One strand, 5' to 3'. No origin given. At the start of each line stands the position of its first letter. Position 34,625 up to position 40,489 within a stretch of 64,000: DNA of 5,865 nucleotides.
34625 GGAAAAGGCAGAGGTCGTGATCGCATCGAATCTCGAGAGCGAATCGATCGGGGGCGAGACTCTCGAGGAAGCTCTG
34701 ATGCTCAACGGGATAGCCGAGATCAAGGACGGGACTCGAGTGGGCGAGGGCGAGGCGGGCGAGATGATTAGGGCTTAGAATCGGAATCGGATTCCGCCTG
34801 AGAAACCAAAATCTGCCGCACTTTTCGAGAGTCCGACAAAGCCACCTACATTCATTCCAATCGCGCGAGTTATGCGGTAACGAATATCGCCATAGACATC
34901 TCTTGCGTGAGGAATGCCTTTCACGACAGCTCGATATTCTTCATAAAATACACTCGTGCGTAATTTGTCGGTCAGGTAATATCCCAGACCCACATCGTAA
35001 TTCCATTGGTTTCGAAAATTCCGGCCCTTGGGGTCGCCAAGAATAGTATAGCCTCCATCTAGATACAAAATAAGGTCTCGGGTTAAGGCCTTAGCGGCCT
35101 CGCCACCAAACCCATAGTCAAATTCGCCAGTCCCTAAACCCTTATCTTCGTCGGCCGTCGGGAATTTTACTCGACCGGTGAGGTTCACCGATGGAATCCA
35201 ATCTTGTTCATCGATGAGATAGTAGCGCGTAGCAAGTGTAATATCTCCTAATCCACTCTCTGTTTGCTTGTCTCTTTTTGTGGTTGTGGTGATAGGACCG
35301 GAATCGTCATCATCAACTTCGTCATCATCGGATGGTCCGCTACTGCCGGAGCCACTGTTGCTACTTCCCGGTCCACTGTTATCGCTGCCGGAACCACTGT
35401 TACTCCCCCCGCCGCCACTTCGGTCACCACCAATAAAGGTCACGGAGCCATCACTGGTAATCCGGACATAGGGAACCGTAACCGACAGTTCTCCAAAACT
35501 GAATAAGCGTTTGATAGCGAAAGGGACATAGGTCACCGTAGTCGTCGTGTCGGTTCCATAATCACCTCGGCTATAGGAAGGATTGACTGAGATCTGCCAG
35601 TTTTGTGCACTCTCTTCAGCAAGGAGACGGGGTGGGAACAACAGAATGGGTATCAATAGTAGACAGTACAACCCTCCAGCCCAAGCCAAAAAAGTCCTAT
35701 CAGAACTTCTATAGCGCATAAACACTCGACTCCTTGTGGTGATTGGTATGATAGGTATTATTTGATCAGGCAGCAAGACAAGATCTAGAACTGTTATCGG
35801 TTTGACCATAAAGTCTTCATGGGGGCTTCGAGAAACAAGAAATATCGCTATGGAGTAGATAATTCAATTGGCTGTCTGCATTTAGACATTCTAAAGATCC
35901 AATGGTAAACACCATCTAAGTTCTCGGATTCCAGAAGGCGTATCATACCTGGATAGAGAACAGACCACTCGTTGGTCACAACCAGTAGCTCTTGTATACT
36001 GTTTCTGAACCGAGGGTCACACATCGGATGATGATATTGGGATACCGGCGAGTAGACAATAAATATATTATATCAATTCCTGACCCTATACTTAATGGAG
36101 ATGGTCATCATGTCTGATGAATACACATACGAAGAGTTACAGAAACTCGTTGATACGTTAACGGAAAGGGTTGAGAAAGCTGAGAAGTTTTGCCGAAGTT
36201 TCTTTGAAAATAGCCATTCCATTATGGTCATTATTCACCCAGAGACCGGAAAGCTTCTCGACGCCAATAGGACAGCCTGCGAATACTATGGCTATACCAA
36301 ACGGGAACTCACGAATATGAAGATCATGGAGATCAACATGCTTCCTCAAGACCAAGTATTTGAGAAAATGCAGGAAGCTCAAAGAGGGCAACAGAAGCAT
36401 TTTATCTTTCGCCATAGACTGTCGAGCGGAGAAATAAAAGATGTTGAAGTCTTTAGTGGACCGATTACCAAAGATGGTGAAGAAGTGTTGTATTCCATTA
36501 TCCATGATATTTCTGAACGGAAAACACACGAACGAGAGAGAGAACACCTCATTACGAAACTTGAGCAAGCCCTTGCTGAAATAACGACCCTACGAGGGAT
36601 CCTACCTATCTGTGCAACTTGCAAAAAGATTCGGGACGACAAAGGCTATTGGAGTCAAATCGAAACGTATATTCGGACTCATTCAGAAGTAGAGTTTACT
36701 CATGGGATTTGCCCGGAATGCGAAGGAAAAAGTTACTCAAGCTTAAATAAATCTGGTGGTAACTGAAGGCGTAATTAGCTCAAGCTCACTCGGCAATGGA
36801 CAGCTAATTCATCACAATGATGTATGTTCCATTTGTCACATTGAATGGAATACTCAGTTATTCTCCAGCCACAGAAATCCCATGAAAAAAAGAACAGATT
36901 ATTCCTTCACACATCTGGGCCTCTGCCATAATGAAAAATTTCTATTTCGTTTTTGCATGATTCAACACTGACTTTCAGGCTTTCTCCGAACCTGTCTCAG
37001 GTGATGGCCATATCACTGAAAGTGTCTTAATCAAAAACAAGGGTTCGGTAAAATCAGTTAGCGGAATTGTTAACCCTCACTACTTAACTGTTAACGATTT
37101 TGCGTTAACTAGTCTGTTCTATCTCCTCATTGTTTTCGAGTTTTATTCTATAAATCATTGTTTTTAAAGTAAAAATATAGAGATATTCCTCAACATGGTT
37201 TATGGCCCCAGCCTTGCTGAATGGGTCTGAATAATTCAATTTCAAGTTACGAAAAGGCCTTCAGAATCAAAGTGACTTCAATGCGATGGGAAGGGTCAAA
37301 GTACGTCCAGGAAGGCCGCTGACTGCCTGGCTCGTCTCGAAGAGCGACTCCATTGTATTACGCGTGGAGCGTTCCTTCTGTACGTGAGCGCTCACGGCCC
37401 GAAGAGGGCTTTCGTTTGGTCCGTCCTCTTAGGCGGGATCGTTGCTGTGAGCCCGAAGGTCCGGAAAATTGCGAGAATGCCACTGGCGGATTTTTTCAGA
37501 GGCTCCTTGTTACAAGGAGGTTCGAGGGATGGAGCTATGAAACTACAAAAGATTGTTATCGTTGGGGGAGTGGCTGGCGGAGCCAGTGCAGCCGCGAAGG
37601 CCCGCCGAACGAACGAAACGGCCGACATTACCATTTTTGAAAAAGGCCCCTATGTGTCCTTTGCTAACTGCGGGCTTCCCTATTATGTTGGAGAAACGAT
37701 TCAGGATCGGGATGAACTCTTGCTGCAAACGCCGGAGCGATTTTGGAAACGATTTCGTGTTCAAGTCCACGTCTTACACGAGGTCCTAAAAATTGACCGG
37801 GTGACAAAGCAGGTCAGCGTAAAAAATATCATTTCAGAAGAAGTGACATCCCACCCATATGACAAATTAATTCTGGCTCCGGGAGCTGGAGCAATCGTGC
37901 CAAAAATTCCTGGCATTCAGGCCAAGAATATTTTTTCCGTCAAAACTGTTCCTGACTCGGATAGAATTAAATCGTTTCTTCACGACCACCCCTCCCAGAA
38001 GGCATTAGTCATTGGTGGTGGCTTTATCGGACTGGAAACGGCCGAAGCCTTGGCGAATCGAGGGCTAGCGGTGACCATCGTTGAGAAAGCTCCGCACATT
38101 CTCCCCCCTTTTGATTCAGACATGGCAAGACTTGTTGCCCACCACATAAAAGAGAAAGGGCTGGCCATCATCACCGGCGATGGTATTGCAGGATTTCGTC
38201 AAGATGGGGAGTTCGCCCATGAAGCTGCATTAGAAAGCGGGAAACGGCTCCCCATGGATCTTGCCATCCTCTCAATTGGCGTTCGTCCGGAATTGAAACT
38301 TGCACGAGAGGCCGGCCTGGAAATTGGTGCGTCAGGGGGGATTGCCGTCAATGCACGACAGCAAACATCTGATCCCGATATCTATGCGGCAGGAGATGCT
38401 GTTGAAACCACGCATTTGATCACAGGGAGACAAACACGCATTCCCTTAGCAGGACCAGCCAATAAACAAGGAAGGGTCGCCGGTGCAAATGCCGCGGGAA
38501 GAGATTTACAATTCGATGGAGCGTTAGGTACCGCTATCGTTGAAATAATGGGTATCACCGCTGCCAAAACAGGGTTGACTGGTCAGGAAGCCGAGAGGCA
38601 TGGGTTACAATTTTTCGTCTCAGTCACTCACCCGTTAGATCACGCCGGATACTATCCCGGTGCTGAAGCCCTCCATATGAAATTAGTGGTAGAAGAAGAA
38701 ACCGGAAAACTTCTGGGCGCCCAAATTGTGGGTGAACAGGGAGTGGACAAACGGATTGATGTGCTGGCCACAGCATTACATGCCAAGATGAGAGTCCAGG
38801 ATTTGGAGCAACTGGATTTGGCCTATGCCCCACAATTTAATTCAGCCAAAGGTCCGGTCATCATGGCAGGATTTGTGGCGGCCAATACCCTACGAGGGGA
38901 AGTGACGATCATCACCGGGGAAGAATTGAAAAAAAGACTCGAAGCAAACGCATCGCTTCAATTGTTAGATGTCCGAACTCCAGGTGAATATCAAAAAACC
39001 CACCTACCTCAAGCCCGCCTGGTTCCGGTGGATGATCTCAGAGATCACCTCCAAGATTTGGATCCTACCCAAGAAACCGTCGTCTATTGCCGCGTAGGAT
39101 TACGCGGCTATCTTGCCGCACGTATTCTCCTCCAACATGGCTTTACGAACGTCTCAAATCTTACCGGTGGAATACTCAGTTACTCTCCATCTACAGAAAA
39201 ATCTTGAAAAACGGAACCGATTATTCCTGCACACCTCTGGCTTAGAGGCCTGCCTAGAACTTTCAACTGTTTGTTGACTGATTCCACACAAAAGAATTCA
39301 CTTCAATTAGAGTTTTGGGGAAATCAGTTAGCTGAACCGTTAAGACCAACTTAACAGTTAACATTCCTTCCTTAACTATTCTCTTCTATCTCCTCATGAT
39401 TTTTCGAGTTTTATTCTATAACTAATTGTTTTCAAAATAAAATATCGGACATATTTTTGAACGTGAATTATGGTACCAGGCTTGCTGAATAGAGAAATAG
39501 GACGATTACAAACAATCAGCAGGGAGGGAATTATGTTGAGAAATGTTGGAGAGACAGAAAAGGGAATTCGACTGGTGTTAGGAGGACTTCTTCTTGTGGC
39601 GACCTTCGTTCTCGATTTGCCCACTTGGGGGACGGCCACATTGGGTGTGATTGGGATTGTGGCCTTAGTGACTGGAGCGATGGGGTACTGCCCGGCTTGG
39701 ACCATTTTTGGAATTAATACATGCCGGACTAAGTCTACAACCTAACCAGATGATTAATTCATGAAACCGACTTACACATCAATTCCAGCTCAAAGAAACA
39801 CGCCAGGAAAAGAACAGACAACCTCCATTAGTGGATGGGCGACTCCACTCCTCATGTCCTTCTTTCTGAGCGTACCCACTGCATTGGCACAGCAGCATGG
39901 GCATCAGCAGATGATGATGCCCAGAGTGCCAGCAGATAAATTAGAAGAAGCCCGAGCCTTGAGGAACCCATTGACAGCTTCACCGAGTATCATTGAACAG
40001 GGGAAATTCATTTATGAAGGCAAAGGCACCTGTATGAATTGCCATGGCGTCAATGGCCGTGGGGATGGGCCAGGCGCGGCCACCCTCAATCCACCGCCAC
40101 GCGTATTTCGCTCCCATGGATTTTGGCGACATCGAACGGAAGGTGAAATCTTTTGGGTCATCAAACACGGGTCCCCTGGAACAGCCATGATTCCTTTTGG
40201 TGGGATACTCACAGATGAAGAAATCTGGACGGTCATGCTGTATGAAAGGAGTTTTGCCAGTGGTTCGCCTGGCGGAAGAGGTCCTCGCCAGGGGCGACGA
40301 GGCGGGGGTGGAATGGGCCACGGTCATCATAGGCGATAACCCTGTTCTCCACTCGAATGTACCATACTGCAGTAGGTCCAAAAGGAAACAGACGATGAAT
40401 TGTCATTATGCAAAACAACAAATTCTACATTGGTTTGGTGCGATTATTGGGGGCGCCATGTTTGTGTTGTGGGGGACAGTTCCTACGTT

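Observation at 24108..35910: Five-member ECF sigma regulon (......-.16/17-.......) links a glycan-sensing sigma/anti-sigma pair to the 17 kb glycan operon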

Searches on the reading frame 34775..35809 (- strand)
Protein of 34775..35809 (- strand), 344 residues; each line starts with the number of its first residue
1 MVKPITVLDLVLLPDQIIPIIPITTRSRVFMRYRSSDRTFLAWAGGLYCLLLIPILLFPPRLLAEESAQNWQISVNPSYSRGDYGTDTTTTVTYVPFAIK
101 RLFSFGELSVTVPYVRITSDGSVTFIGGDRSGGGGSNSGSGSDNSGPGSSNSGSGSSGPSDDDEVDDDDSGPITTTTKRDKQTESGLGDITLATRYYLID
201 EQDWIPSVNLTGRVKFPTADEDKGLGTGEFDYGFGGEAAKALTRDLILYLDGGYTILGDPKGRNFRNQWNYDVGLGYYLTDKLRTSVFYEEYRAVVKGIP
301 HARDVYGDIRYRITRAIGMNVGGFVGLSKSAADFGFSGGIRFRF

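Call 6: search_protein_families(library=pfam, proteins=[window:34775-35809:-], max_evalue=0.01)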
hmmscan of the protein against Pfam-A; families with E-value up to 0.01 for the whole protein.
window:34775-35809:- (344 aa): 1 family
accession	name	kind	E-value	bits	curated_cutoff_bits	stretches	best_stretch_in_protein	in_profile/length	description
PF13557.12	Phenol_MetA_deg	-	8e-10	39.6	22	1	172-344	56-242/242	Putative MetA-pathway of phenol degradation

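Call 44: search_protein_families(library=ncbifam, proteins=[window:34775-35809:-], max_evalue=0.01)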
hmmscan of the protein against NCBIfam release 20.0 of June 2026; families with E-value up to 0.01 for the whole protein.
window:34775-35809:- (344 aa): 1 family
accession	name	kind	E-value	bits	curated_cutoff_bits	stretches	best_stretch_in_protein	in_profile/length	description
NF058560.1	FblAmlydTptrFapF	equivalog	0.01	14.7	700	0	172-224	202-254/420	fibril amyloid transporter FapF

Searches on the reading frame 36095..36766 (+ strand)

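Call 9: search_protein_families(library=pfam, proteins=[window:36095-36766:+], max_evalue=0.01)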
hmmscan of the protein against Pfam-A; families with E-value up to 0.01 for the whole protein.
window:36095-36766:+ (223 aa): 6 families
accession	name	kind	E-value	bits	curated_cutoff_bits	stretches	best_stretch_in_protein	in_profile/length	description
PF13426.13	PAS_9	-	3.7e-11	43.7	27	1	44-141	3-103/103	PAS domain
PF00989.32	PAS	-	6e-08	33.1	22.6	1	34-138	4-112/113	PAS fold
PF08448.16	PAS_4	-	5.4e-06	27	23.1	1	49-143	12-109/110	PAS fold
PF13188.13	PAS_8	-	1.7e-05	25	21.8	1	34-78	4-44/65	PAS domain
PF08447.18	PAS_3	-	5.3e-05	23.8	25.6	1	56-131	3-83/89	PAS fold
PF14260.11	zf-C4pol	-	0.0027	18.4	28.9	0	171-213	11-52/70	C4-type zinc-finger of DNA polymerase delta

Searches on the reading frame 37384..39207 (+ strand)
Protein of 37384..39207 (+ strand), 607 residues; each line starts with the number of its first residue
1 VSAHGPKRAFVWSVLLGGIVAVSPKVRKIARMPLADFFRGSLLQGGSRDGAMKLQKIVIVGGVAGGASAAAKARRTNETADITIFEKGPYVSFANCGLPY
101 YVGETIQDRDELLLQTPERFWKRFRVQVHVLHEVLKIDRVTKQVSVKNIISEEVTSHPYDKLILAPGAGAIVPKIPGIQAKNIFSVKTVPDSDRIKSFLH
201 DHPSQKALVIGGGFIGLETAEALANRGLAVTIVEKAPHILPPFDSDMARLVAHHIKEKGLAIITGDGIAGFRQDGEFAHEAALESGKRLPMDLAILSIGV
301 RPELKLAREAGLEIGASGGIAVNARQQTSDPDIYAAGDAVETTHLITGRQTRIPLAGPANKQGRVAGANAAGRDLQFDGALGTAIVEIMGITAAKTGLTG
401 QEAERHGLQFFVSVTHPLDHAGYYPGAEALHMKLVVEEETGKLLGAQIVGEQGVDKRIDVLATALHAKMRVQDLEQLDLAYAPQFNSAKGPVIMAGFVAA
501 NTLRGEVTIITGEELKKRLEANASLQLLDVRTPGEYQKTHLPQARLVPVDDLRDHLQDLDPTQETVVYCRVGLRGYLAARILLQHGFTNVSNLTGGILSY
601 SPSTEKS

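Call 9: search_protein_families(library=pfam, proteins=[window:37384-39207:+], max_evalue=0.01)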
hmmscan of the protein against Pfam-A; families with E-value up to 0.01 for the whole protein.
window:37384-39207:+ (607 aa): 16 families
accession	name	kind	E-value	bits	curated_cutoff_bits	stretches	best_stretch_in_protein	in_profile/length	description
PF07992.20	Pyr_redox_2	-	4e-61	207.4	26.1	1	56-363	2-291/291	Pyridine nucleotide-disulphide oxidoreductase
PF00581.25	Rhodanese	-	2.1e-18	67.1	22.2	1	513-600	3-99/102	Rhodanese-like domain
PF00070.33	Pyr_redox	-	6.4e-18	65.5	22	1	206-275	1-70/82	Pyridine nucleotide-disulphide oxidoreductase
PF02852.28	Pyr_redox_dim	-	2.4e-15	57.1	25.3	1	390-487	8-104/110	Pyridine nucleotide-disulphide oxidoreductase, dimerisation domain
PF13450.12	NAD_binding_8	-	2.8e-10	40.8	21.9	1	209-239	1-31/68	NAD(P)-binding Rossmann-like domain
PF01266.30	DAO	-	7.8e-07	29.4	27.9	1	207-238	2-33/353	FAD dependent oxidoreductase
PF13738.12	Pyr_redox_3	-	1.2e-06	28.5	30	1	118-337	88-305/305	Pyridine nucleotide-disulphide oxidoreductase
PF13241.12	NAD_binding_7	-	9.9e-05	23.3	22.1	0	201-241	4-41/104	Putative NAD(P)-binding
PF03486.20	HI0933_like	-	0.00012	22.1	50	0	206-239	2-35/244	HI0933-like protein Rossmann domain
PF00890.30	FAD_binding_2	-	0.0003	20.5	20.4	0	207-237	2-32/414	FAD binding domain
PF01262.27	AlaDh_PNT_C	-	0.00094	19.1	23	0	205-249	29-73/214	Alanine dehydrogenase/PNT, C-terminal domain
PF05834.18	Lycopene_cycl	-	0.002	17.7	23.4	0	208-240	3-37/380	Lycopene cyclase protein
PF13454.12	NAD_binding_9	-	0.0027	18.1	21.8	0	209-239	2-36/155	FAD-NAD(P)-binding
PF01494.25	FAD_binding_3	-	0.0036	17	22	1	206-237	3-34/349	FAD binding domain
PF12831.13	FAD_oxidored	-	0.005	16.6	27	0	208-239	3-34/416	FAD dependent oxidoreductase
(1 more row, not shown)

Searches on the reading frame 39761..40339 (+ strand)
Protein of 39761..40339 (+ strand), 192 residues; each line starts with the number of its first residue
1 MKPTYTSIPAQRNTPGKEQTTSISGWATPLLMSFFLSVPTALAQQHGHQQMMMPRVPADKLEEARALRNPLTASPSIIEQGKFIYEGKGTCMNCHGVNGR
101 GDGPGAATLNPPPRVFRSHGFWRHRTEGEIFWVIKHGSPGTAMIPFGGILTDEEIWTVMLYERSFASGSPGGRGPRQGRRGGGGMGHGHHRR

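Call 9: search_protein_families(library=pfam, proteins=[window:39761-40339:+], max_evalue=0.01)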
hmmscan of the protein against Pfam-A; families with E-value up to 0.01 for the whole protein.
window:39761-40339:+ (192 aa): 2 families
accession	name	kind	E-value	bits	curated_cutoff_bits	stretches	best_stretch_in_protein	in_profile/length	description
PF13442.11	Cytochrome_CBB3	-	1.3e-09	38.7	27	1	79-161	4-67/68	Cytochrome C oxidase, cbb3-type, subunit III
PF00034.26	Cytochrom_C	-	3.8e-09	38.2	21.3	1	79-161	2-85/90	Cytochrome c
